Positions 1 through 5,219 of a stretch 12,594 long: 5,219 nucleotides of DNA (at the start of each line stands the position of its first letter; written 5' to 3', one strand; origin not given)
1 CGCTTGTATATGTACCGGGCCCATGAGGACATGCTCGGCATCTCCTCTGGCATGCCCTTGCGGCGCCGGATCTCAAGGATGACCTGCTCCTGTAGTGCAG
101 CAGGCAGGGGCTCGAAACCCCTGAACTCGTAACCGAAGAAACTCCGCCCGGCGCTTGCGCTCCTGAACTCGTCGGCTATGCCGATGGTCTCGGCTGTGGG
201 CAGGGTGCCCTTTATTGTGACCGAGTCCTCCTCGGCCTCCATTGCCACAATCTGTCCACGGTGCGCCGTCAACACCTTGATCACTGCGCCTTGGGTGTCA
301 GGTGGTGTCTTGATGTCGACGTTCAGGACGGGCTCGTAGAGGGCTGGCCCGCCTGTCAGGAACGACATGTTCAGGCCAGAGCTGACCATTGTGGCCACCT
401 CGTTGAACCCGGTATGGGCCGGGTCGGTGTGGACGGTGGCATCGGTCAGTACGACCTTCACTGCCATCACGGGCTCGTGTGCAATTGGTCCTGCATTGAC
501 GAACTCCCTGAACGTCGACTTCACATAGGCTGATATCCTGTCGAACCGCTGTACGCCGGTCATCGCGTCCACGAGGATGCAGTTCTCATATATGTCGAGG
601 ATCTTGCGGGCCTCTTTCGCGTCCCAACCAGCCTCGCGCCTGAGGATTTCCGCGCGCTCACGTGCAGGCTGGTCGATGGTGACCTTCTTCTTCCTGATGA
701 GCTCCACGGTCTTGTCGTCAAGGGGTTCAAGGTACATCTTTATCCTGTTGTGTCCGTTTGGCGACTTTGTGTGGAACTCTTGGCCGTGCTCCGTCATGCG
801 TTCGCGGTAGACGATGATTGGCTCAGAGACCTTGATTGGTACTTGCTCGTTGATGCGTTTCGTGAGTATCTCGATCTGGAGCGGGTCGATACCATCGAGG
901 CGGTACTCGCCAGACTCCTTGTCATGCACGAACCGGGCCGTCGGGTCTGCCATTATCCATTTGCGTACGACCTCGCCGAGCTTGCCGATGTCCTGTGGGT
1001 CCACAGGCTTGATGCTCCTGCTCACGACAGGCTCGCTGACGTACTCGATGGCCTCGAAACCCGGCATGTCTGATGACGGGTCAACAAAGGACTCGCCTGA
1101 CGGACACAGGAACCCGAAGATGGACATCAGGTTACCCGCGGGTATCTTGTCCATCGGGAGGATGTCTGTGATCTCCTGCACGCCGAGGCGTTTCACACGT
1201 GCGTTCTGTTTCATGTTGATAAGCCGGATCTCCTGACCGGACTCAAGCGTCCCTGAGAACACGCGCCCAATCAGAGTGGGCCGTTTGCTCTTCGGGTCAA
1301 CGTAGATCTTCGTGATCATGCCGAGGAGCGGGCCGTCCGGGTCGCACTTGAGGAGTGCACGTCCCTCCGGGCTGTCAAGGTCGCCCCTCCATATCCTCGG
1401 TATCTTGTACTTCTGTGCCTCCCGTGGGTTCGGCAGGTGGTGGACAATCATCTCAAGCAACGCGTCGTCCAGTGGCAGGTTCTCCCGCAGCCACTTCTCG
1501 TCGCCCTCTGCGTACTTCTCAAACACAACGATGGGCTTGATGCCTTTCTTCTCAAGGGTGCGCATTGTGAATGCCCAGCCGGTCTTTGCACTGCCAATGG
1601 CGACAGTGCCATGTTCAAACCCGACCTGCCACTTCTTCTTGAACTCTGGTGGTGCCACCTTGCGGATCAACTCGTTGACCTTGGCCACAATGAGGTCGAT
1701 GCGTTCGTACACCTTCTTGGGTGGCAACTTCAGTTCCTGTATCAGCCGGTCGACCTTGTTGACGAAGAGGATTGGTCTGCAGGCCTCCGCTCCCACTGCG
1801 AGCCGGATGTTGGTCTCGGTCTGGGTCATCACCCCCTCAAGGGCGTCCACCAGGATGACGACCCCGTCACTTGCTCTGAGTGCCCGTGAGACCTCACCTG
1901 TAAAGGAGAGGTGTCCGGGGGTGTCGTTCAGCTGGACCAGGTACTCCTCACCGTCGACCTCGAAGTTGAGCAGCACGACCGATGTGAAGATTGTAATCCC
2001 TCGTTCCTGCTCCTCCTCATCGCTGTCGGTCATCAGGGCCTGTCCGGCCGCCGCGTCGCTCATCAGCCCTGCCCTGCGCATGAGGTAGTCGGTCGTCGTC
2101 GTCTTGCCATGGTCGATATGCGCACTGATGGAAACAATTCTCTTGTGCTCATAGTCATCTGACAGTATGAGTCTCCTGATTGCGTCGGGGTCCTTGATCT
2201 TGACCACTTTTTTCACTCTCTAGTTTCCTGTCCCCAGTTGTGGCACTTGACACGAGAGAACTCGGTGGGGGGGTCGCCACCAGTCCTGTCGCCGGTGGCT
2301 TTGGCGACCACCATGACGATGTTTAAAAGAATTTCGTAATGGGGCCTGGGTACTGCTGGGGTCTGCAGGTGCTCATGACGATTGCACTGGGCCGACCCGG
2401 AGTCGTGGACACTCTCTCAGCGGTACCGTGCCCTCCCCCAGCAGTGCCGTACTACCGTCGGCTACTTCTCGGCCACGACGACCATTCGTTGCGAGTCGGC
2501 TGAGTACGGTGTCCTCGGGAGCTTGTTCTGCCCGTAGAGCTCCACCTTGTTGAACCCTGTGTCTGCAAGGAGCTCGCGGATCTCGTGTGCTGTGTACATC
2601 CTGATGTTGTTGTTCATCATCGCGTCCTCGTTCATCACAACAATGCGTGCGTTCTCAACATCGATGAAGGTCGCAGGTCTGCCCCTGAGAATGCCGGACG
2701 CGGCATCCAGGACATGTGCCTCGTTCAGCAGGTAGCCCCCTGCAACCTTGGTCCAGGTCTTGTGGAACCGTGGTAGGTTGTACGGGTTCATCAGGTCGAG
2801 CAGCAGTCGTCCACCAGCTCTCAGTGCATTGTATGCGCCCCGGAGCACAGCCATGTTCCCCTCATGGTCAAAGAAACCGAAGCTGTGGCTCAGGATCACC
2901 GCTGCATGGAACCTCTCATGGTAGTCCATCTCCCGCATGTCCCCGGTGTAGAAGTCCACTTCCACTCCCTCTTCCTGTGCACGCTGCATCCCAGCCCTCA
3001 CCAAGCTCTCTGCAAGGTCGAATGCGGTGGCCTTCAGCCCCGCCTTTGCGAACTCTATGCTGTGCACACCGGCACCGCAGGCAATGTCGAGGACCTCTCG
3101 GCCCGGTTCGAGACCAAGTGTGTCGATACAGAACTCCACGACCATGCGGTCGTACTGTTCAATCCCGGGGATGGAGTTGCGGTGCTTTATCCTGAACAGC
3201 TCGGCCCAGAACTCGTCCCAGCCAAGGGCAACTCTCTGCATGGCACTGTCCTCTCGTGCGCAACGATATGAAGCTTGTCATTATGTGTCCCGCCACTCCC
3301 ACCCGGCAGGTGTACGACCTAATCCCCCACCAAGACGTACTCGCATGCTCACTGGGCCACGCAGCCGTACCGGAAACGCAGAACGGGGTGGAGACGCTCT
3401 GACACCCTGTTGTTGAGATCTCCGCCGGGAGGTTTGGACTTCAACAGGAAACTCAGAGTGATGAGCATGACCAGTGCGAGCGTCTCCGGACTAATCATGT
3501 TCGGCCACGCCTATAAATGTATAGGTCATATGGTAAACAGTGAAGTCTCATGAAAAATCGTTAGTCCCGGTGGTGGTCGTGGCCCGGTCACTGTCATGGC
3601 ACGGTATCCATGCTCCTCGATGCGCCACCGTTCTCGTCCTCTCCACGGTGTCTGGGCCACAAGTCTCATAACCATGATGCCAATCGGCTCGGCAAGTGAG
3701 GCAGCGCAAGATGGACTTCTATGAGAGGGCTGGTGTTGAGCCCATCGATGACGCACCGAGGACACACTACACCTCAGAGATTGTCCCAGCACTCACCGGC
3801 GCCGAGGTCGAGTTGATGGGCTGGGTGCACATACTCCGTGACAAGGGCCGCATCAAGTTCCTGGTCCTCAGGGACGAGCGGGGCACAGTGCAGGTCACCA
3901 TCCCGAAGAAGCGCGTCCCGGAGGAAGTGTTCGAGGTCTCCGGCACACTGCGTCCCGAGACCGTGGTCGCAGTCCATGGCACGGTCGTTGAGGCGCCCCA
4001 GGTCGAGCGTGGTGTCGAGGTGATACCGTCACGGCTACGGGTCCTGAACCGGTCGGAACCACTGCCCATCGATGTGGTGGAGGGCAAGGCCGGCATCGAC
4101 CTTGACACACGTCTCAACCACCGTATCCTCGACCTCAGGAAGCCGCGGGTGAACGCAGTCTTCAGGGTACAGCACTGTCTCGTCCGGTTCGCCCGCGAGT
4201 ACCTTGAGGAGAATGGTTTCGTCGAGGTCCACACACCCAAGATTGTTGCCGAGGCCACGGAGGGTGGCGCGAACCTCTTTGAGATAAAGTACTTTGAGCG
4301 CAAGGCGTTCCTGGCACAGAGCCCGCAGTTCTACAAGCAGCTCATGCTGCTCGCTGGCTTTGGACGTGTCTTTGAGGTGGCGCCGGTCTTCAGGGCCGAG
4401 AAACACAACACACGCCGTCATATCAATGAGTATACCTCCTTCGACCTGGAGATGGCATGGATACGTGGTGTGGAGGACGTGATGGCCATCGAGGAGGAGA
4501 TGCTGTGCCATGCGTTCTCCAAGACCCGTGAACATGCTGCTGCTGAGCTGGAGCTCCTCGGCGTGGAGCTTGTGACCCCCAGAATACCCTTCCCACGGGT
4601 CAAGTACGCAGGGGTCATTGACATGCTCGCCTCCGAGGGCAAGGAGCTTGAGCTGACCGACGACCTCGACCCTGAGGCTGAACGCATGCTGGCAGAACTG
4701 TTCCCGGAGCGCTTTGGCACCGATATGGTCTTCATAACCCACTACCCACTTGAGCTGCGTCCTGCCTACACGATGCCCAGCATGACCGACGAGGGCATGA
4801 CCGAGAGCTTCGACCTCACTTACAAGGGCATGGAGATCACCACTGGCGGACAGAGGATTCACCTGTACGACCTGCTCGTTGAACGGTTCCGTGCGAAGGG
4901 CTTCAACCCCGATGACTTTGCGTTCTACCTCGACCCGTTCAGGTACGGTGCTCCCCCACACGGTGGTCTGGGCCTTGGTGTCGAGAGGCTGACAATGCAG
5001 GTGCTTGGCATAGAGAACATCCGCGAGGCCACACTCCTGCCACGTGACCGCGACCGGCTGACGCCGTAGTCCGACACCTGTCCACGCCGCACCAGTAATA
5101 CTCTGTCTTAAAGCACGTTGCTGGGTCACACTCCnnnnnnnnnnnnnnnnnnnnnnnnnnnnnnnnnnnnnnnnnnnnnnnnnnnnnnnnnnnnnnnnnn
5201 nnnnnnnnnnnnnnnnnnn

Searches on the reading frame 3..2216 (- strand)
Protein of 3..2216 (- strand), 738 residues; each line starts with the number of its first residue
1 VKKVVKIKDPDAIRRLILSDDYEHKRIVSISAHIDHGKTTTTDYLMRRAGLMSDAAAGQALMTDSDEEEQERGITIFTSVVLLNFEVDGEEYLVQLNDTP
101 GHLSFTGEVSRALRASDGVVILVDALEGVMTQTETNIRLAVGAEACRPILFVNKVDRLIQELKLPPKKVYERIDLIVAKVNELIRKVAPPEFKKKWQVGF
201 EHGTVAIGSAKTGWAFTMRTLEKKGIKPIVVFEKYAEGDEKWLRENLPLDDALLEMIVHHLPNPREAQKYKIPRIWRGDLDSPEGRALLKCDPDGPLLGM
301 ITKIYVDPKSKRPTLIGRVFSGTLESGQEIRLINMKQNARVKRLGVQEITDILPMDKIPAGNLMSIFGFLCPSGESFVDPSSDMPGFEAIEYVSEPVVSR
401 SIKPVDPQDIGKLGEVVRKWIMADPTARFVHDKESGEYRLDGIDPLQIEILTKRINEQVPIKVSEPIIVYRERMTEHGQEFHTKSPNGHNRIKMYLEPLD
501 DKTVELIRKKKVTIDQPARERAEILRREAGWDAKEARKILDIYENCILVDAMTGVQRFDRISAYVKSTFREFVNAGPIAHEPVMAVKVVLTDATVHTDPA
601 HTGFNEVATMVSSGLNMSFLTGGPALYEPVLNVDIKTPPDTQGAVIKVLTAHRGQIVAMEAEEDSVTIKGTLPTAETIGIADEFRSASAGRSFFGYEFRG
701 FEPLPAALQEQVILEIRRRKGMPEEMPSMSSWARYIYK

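Call 3: search_protein_families(library=pfam, proteins=[window:3-2216:-], max_evalue=0.01)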
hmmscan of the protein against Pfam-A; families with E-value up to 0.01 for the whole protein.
window:3-2216:- (738 aa): 6 families
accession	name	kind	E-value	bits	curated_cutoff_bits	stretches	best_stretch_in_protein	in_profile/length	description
PF00009.33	GTP_EFTU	-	1.3e-43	149.2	26.5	1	26-262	4-187/188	Elongation factor Tu GTP binding domain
PF00679.30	EFG_C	-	1.9e-22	79.5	27.9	1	626-711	2-88/89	Elongation factor G C-terminus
PF03764.24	EFG_IV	-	2.1e-14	53.8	24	1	513-612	8-110/121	Elongation factor G, domain IV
PF14492.12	EFG_III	-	2.4e-11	43.9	27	1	393-463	1-71/75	Elongation Factor G, domain III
PF03144.31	GTP_EFTU_D2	-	3.5e-05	24.6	30.3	1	316-368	5-62/73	Elongation factor Tu domain 2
PF22042.2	EF-G_D2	-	0.0031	18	27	1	297-368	2-70/84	Elongation factor G domain 2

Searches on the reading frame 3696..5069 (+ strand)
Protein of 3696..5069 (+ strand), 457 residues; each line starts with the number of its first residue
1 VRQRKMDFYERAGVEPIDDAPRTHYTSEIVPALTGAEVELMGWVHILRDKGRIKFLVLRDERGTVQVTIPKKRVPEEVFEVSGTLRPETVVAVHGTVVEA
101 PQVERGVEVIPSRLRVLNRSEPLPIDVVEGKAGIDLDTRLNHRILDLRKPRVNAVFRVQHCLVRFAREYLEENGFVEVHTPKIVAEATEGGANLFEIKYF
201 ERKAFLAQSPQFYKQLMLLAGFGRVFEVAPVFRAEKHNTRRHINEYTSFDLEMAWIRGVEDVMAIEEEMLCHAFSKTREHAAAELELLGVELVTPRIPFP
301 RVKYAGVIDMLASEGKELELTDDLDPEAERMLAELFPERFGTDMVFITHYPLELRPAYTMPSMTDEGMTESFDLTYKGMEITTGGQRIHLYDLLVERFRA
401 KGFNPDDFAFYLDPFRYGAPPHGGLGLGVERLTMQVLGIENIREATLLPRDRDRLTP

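Call 3: search_protein_families(library=pfam, proteins=[window:3696-5069:+], max_evalue=0.01)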
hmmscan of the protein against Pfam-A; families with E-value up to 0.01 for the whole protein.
window:3696-5069:+ (457 aa): 3 families
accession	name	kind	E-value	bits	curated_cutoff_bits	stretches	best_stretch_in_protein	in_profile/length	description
PF00152.25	tRNA-synt_2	-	4.8e-88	295.6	25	1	136-451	2-307/308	tRNA synthetases class II (D, K and N)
PF01336.31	tRNA_anti-codon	-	4.1e-14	52.7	27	1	38-117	1-75/75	OB-fold nucleic acid binding domain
PF01409.25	tRNA-synt_2d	-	0.0091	15.9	19.8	0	424-444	214-234/246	tRNA synthetases class II core domain (F)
